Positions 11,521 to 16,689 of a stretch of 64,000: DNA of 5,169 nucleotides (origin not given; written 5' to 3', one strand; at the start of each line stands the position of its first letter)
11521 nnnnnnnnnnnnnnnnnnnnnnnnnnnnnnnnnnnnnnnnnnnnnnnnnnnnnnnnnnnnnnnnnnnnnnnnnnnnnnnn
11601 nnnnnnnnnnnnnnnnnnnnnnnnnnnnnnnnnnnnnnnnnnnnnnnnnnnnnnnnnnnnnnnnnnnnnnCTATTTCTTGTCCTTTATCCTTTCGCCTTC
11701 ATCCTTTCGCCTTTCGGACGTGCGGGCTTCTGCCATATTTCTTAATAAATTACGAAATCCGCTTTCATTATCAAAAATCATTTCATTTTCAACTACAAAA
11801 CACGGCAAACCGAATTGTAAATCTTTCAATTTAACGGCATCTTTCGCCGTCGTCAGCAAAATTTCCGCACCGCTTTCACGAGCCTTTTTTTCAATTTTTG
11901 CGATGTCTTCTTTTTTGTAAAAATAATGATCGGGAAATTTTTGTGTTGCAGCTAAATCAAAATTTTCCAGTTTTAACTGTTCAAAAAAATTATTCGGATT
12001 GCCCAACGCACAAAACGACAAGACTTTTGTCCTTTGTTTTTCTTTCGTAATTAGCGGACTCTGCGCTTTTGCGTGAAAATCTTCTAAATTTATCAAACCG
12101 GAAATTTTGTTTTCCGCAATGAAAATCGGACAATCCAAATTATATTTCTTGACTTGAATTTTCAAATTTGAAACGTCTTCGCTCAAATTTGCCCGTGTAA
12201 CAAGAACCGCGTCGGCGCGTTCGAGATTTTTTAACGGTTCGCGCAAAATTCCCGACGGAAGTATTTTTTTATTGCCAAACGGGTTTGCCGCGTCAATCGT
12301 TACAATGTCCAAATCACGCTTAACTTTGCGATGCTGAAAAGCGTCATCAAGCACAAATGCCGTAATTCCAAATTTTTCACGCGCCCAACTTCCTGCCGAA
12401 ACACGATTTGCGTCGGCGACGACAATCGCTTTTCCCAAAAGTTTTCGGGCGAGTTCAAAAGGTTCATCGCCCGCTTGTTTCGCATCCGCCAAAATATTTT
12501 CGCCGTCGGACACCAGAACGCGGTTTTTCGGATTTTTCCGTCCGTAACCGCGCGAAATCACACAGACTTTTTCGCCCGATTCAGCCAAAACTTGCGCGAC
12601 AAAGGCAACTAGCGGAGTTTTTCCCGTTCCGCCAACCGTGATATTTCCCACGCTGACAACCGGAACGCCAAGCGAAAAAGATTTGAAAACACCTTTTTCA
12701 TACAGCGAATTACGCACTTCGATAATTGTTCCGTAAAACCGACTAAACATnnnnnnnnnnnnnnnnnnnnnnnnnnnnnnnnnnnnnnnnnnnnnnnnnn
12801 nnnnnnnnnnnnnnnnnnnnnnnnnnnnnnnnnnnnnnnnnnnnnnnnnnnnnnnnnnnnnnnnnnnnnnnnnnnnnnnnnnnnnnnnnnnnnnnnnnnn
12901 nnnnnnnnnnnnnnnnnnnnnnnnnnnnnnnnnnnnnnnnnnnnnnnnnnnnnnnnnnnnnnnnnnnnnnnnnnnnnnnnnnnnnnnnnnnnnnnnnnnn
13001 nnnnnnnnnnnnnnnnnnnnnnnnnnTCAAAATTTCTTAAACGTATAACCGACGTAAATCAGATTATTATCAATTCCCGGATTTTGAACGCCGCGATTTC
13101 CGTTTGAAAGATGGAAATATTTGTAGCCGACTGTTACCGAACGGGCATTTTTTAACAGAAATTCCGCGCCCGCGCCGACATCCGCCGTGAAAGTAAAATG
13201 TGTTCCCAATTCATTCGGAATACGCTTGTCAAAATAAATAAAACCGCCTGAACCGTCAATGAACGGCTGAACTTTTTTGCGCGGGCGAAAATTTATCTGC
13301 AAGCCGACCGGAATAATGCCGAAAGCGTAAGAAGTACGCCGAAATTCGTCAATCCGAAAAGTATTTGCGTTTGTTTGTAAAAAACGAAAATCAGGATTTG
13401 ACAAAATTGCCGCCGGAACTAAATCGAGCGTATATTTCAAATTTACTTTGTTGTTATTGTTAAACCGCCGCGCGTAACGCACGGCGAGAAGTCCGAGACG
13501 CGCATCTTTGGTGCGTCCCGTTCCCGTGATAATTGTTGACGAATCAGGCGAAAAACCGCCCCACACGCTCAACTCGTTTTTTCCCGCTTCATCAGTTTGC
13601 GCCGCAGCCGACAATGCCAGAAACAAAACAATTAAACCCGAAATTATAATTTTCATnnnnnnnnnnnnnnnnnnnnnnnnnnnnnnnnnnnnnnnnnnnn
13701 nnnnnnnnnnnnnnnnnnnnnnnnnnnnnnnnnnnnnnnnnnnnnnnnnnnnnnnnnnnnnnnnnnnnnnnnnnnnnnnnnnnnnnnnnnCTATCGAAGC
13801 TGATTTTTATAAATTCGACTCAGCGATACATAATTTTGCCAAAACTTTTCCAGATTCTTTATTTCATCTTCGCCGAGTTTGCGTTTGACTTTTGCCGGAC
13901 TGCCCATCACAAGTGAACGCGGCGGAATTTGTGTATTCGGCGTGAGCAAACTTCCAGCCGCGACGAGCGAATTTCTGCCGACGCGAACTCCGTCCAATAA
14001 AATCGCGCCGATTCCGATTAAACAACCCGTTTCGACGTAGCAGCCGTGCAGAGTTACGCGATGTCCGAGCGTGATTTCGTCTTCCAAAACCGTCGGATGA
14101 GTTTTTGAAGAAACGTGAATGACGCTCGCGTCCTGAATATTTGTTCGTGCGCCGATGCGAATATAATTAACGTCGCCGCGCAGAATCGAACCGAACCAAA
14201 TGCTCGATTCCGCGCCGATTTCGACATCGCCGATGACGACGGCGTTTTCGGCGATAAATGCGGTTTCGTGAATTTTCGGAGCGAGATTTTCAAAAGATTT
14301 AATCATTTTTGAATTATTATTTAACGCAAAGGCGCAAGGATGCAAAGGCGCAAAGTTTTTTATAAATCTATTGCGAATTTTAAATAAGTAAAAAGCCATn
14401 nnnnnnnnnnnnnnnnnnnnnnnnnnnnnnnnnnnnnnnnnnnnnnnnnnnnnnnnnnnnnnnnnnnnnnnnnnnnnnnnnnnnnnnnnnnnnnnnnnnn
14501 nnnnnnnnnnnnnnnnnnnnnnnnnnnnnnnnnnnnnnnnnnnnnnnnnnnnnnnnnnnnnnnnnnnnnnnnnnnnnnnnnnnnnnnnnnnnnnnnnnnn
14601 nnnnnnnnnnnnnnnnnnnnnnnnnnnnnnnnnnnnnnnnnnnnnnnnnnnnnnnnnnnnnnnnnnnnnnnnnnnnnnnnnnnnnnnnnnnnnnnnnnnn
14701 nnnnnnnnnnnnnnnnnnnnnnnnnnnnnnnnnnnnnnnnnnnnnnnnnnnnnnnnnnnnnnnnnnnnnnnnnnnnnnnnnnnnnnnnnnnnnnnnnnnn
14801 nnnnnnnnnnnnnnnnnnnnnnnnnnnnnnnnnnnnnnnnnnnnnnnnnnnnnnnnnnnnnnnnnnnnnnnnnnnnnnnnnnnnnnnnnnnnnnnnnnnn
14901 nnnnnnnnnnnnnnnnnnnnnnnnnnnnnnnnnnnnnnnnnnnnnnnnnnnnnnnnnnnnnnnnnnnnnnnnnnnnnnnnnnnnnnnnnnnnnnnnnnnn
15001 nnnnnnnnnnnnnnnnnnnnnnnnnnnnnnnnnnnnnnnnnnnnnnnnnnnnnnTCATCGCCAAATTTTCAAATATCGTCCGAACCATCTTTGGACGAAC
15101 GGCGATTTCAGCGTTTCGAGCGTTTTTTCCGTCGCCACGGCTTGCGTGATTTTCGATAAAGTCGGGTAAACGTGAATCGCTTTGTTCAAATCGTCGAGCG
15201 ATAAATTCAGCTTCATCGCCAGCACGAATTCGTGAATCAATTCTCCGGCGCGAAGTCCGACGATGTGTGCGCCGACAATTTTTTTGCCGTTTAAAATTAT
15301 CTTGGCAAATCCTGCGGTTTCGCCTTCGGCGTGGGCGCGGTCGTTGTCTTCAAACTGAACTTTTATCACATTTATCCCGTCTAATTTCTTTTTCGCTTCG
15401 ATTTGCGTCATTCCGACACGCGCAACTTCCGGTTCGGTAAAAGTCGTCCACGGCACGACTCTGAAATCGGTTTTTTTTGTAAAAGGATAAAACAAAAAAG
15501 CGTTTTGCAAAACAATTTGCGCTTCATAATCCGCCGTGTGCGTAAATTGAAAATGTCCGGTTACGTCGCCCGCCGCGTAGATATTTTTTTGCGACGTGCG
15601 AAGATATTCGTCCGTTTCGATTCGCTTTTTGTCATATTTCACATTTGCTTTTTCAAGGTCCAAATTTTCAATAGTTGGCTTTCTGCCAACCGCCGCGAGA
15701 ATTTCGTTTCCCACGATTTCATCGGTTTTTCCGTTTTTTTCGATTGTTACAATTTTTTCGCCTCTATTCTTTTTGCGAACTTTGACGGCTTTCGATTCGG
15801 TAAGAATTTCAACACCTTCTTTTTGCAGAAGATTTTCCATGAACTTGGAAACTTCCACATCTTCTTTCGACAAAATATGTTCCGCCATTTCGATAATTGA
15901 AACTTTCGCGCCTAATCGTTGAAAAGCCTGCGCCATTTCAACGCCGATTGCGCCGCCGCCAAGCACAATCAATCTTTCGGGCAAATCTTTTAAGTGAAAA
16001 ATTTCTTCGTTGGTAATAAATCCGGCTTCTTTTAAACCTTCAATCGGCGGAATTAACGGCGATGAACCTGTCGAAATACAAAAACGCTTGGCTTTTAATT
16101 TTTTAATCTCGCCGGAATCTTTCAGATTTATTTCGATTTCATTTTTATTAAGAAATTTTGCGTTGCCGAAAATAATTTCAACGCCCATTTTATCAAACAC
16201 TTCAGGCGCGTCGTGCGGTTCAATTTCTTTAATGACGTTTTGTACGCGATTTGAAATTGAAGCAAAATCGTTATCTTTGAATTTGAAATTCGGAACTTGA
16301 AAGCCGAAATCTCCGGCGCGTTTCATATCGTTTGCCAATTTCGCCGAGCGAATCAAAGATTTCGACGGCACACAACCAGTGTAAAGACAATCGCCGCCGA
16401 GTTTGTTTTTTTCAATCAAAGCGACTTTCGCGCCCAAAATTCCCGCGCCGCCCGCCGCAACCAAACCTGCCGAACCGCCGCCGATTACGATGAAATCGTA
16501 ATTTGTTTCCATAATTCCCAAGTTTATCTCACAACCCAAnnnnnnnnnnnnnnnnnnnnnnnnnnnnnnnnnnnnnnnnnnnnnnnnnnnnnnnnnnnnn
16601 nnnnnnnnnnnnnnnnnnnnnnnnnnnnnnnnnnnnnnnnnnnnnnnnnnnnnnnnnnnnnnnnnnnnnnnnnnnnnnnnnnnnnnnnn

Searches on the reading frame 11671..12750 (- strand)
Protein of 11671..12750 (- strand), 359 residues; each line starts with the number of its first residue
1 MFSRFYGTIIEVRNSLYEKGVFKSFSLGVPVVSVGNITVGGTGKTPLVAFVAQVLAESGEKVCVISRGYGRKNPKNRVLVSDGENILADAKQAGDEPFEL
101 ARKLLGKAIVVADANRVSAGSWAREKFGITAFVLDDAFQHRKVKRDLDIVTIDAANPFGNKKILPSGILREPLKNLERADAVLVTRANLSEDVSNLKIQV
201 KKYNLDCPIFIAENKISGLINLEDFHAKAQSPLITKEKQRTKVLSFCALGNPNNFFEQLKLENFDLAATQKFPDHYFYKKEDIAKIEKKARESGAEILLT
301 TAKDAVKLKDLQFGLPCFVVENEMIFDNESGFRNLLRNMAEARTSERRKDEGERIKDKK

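Call 57: search_protein_families(library=pfam, proteins=[window:11671-12750:-], max_evalue=0.0001)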
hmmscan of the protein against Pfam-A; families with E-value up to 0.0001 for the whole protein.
window:11671-12750:- (359 aa): 1 family
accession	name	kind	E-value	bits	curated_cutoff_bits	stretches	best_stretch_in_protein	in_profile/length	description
PF02606.20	LpxK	-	2.8e-88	296.6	27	1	2-338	8-325/328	Tetraacyldisaccharide-1-P 4'-kinase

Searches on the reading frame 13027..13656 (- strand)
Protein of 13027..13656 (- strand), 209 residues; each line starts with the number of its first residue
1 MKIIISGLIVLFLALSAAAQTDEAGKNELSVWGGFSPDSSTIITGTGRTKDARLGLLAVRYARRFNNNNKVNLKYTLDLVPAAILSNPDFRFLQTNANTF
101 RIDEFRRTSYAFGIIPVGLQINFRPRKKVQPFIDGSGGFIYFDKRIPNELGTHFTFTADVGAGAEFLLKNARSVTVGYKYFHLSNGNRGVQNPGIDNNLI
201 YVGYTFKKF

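Call 57: search_protein_families(library=pfam, proteins=[window:13027-13656:-], max_evalue=0.0001)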
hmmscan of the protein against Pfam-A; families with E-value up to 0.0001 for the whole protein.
window:13027-13656:- (209 aa): 2 families
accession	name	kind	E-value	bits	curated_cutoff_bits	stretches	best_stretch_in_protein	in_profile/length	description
PF09411.16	PagL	-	6.3e-16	59.2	23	1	114-205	45-136/136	Lipid A 3-O-deacylase (PagL)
PF13505.12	OMP_b-brl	-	4.5e-08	33.9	28.7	1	10-205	4-172/175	Outer membrane protein beta-barrel domain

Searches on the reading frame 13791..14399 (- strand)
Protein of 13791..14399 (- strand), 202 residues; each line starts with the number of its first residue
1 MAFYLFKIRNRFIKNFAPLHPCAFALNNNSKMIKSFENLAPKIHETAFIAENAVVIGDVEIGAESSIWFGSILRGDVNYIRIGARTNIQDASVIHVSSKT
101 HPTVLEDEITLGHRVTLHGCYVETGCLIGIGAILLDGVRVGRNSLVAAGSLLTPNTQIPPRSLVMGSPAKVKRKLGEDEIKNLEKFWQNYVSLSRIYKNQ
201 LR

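Call 58: search_protein_families(library=pfam, proteins=[window:13791-14399:-], max_evalue=0.0001)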
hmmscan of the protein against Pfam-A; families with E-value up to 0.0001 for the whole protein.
window:13791-14399:- (202 aa): 3 families
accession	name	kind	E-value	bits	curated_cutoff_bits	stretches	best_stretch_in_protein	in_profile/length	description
PF00132.30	Hexapep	-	3e-15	55.6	27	2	41-75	2-36/36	Bacterial transferase hexapeptide (six repeats)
PF25084.1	LbH_EIF2B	-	3.4e-07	30.7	54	1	82-161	18-102/105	EIF2B subunit epsilon LbH domain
PF14602.12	Hexapep_2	-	2.2e-05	24.5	27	1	122-153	4-33/34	Hexapeptide repeat of succinyl-transferase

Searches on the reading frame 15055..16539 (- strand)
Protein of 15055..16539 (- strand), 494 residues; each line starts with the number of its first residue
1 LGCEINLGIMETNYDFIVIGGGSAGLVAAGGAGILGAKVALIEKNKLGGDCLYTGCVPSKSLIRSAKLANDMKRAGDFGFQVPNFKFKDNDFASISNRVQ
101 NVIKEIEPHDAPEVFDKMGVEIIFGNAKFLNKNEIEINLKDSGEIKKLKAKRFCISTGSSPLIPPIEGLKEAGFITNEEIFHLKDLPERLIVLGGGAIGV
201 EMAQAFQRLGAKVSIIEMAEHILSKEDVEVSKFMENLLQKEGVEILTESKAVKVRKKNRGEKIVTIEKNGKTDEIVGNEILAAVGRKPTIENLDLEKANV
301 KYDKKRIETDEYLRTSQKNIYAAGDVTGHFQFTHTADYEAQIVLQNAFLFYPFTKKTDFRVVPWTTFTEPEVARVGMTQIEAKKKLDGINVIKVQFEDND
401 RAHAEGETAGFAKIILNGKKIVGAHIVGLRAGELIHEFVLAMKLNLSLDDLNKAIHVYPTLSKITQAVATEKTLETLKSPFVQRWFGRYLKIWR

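Call 58: search_protein_families(library=pfam, proteins=[window:15055-16539:-], max_evalue=0.0001)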
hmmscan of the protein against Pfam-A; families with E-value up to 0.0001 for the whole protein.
window:15055-16539:- (494 aa): 9 families
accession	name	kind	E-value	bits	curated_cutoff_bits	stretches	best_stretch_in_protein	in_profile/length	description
PF07992.20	Pyr_redox_2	-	9.8e-64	216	26.1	1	14-339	1-290/291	Pyridine nucleotide-disulphide oxidoreductase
PF02852.28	Pyr_redox_dim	-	5.1e-30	104.3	25.3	1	362-464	1-106/110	Pyridine nucleotide-disulphide oxidoreductase, dimerisation domain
PF00070.33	Pyr_redox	-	7.2e-21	74.9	22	1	189-266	1-79/82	Pyridine nucleotide-disulphide oxidoreductase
PF12831.13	FAD_oxidored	-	2.3e-11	44.1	27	1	15-51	1-38/416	FAD dependent oxidoreductase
PF01134.28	GIDA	-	6.1e-10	39.1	22.1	1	15-76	1-60/391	Glucose inhibited division protein A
PF13738.12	Pyr_redox_3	-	8.3e-10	38.8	30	1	146-324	121-305/305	Pyridine nucleotide-disulphide oxidoreductase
PF03486.20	HI0933_like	-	8e-07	29.2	50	0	15-48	2-36/244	HI0933-like protein Rossmann domain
PF13434.12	Lys_Orn_oxgnase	-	9.7e-07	28.7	21.3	1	135-244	132-244/339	L-lysine 6-monooxygenase/L-ornithine 5-monooxygenase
PF01262.27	AlaDh_PNT_C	-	1.5e-06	28.3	23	0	188-228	29-69/214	Alanine dehydrogenase/PNT, C-terminal domain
